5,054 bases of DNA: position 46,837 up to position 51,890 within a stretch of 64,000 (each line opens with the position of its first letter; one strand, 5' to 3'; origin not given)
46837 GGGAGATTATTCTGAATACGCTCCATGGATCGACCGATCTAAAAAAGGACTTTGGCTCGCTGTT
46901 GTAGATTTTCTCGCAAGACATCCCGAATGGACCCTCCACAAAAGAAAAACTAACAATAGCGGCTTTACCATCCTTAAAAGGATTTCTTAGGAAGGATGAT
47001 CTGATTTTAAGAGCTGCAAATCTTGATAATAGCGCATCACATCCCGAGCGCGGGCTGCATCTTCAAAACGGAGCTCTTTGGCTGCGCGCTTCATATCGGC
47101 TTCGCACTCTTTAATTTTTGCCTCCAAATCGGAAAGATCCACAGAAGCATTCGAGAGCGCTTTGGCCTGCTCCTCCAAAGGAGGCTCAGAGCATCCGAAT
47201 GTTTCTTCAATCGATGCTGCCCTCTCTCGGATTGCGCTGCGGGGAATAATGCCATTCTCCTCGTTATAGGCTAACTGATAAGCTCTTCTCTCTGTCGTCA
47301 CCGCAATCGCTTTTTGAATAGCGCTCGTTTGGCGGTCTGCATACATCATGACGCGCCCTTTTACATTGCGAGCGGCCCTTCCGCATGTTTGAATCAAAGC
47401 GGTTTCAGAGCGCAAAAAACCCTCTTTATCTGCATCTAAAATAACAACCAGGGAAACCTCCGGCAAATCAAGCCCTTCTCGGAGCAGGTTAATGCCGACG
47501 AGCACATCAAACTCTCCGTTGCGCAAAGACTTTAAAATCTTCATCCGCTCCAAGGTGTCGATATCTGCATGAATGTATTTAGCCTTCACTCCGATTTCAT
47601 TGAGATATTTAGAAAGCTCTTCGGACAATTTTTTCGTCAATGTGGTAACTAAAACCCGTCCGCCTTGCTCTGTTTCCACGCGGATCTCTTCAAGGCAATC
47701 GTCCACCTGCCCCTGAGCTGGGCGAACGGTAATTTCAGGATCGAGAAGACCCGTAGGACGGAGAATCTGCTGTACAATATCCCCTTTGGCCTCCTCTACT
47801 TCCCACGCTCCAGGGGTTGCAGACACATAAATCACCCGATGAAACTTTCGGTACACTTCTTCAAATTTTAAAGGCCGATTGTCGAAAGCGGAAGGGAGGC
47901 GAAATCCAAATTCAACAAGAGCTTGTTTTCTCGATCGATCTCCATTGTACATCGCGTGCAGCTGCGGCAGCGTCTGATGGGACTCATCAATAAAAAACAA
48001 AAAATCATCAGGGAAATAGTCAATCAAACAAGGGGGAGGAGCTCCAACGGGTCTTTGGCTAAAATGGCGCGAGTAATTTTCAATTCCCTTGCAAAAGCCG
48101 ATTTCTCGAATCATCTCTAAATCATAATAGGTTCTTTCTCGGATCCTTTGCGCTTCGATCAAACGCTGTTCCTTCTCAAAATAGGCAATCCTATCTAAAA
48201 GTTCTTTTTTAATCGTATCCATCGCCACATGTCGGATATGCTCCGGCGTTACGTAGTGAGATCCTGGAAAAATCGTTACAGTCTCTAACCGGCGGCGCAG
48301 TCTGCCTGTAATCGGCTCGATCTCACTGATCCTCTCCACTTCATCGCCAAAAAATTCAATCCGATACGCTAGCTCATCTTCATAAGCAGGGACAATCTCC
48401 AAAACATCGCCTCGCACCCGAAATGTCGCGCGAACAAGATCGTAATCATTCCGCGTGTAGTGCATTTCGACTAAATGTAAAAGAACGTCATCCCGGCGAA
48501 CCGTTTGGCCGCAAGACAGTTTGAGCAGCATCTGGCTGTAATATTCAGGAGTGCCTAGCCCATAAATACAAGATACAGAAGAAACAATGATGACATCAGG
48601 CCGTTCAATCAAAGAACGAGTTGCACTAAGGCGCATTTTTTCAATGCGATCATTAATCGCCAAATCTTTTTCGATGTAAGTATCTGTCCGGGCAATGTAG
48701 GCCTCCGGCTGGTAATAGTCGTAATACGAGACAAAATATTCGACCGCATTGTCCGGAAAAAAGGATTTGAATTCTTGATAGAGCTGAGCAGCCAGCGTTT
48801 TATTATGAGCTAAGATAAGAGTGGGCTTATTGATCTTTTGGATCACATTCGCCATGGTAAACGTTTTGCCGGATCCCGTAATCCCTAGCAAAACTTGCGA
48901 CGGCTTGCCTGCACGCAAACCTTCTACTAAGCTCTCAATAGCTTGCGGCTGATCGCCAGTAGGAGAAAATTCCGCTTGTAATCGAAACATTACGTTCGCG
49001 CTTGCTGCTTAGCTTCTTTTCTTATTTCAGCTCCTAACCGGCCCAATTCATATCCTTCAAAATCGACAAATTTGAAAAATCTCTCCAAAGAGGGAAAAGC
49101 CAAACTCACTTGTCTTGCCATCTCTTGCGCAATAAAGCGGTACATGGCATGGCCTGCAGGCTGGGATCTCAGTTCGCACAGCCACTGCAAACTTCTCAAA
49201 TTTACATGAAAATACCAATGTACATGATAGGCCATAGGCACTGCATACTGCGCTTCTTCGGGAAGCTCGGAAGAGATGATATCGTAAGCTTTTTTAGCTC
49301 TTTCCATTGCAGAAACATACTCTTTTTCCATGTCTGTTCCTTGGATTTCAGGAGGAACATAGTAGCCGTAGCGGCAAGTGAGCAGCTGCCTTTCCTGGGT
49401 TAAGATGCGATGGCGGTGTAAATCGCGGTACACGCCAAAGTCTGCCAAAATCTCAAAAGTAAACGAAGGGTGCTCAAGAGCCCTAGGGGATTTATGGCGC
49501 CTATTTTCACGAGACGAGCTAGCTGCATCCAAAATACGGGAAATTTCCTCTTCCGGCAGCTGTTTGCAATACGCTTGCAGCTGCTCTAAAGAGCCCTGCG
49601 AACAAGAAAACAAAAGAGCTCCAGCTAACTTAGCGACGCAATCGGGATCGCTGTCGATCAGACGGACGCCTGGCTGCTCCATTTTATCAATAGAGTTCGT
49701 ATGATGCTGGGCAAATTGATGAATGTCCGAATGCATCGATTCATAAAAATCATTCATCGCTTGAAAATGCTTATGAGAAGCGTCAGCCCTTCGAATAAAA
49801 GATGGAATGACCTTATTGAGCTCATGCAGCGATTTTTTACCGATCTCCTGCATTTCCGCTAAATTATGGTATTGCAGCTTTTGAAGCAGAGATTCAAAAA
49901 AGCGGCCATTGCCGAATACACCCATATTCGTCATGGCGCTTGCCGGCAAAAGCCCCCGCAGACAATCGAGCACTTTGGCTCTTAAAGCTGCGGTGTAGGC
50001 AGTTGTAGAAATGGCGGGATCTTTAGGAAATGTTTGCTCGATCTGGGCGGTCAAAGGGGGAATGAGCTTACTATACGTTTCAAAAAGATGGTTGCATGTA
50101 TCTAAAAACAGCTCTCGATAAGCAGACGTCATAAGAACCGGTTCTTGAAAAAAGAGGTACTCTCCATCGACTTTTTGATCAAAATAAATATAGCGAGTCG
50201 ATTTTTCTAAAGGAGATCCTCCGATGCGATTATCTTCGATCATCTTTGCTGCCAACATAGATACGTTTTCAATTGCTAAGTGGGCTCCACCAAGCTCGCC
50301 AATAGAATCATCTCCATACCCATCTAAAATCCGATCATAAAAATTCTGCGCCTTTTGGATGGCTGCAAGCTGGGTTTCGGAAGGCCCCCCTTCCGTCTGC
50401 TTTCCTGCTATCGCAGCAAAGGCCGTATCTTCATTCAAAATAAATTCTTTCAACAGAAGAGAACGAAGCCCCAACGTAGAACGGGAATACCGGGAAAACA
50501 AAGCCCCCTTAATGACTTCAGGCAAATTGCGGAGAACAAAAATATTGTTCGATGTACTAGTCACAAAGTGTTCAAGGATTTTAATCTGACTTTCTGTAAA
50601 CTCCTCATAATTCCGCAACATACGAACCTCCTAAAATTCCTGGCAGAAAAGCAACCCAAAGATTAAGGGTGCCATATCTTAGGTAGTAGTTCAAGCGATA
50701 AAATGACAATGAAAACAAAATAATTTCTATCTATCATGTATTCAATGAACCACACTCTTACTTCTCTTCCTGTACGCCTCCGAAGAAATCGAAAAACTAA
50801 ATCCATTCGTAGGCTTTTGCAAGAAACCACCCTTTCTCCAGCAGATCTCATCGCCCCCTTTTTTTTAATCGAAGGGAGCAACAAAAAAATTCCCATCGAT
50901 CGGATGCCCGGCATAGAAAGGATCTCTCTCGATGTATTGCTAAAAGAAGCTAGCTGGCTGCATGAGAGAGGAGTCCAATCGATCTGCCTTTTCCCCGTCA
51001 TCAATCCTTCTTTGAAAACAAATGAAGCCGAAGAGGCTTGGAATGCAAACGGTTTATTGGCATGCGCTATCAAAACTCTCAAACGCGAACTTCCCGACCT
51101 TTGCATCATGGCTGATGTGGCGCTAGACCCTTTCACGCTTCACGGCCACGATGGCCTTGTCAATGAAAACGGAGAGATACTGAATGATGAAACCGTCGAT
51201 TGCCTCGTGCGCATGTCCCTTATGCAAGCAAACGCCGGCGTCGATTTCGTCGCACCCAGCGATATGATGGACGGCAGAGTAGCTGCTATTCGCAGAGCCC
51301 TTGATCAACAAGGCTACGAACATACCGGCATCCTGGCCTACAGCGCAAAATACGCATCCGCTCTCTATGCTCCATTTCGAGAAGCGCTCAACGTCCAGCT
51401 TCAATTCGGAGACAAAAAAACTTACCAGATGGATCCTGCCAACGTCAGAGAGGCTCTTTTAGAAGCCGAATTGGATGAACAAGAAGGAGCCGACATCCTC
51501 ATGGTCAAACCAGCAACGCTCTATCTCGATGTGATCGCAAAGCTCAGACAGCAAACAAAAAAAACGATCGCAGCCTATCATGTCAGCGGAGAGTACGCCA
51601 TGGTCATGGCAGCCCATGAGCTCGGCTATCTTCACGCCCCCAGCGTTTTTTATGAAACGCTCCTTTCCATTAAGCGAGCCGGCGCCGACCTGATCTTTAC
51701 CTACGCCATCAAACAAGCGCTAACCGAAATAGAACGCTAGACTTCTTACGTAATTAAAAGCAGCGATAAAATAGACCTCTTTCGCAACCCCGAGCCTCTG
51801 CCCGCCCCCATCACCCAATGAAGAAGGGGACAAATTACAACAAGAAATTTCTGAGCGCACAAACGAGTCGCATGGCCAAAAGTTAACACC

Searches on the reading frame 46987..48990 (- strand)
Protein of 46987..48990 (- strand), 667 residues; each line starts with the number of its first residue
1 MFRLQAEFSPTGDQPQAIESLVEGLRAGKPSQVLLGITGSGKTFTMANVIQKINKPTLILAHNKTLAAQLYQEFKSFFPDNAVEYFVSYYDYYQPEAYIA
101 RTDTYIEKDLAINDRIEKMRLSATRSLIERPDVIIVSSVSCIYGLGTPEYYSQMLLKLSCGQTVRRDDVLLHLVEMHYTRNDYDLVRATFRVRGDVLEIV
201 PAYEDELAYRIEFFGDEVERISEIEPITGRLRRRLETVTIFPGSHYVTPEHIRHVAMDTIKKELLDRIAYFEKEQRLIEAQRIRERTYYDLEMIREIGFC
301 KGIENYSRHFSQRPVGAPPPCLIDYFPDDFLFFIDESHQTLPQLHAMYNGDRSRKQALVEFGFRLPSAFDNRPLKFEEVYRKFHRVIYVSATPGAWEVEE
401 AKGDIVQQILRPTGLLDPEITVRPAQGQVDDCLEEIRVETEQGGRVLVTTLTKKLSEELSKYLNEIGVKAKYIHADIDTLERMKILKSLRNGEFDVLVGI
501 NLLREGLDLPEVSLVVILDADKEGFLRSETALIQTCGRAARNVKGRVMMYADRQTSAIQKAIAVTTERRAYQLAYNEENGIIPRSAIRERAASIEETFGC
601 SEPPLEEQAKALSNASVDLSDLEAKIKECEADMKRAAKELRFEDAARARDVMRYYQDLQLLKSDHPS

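Call 10: search_protein_families(library=pfam, proteins=[window:46987-48990:-], max_evalue=0.001)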
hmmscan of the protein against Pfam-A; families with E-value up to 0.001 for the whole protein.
window:46987-48990:- (667 aa): 7 families
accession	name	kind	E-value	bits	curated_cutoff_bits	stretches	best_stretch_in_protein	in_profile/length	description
PF17757.6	UvrB_inter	-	6.1e-32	110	22.9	1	156-246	1-91/91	UvrB interaction domain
PF00271.37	Helicase_C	-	4.8e-22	78.7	23.5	1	431-542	4-109/110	Helicase conserved C-terminal domain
PF12344.14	UvrB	-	3.7e-14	52.7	27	1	549-589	1-41/43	Ultra-violet resistance protein B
PF04851.21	ResIII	-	2.1e-13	50.9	22.5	1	10-83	4-82/164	Type III restriction enzyme, res subunit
PF00270.35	DEAD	-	7.6e-08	32.7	26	1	13-82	3-73/167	DEAD/DEAH box helicase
PF02151.25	UVR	-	1.5e-06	28.2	21.5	1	624-656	2-34/36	UvrB/uvrC motif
PF13604.12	AAA_30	-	0.00052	20.2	27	0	25-74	14-66/191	AAA domain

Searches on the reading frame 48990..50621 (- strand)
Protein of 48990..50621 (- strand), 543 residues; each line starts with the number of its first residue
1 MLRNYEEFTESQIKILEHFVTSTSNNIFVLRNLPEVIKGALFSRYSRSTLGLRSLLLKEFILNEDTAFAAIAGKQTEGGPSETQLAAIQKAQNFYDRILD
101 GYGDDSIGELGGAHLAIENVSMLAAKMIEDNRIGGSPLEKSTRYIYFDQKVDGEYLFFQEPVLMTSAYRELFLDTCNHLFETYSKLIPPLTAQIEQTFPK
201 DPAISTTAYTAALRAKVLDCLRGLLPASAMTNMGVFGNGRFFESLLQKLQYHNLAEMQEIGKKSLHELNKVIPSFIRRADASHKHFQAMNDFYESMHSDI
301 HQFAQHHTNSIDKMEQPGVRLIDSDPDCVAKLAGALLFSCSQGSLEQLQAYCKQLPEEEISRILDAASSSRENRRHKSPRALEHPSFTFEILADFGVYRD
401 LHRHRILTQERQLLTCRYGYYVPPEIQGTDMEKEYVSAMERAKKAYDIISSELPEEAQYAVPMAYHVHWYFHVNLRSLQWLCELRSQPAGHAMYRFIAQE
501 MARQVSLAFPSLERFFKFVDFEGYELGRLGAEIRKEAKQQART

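Call 5: search_protein_families(library=pfam, proteins=[window:48990-50621:-], max_evalue=0.01)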
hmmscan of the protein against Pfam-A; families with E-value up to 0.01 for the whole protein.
window:48990-50621:- (543 aa): 1 family
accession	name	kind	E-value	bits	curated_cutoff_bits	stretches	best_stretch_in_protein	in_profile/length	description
PF02511.20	Thy1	-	1.4e-46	159.1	24.8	2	356-510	34-190/191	Thymidylate synthase complementing protein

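Call 6: search_protein_families(library=ncbifam, proteins=[window:48990-50621:-], max_evalue=0.01)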
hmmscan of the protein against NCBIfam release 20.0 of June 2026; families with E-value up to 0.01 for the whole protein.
window:48990-50621:- (543 aa): 1 family
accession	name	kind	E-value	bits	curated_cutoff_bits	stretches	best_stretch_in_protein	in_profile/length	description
TIGR02170.1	thyX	equivalog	6.7e-19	68.3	87.9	2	365-515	48-210/211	FAD-dependent thymidylate synthase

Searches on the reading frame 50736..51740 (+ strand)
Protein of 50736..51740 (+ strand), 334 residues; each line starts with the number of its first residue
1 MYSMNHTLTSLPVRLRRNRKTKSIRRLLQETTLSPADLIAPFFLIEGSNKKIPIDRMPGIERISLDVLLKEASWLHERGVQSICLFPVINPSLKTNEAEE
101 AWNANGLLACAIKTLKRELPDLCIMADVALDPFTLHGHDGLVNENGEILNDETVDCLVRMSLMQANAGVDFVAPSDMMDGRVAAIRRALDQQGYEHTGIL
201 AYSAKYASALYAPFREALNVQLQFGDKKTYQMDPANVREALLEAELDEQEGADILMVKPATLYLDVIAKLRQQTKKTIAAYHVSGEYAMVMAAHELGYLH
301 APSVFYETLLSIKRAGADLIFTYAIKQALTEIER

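Call 5: search_protein_families(library=pfam, proteins=[window:50736-51740:+], max_evalue=0.01)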
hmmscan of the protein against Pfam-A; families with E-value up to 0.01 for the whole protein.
window:50736-51740:+ (334 aa): 1 family
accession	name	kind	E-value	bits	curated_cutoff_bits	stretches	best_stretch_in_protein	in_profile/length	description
PF00490.27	ALAD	-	4.8e-128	427.2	24.6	1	14-329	3-315/317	Delta-aminolevulinic acid dehydratase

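Call 6: search_protein_families(library=ncbifam, proteins=[window:50736-51740:+], max_evalue=0.01)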
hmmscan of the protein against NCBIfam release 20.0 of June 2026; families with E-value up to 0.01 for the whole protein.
window:50736-51740:+ (334 aa): 2 families
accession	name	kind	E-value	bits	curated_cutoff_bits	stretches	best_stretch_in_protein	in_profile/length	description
NF006762.1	PRK09283.1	equivalog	1.2e-134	448.8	297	1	13-331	6-323/327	porphobilinogen synthase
NF009923.0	PRK13384.1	equivalog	5.1e-108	361.4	507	1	11-328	7-320/327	porphobilinogen synthase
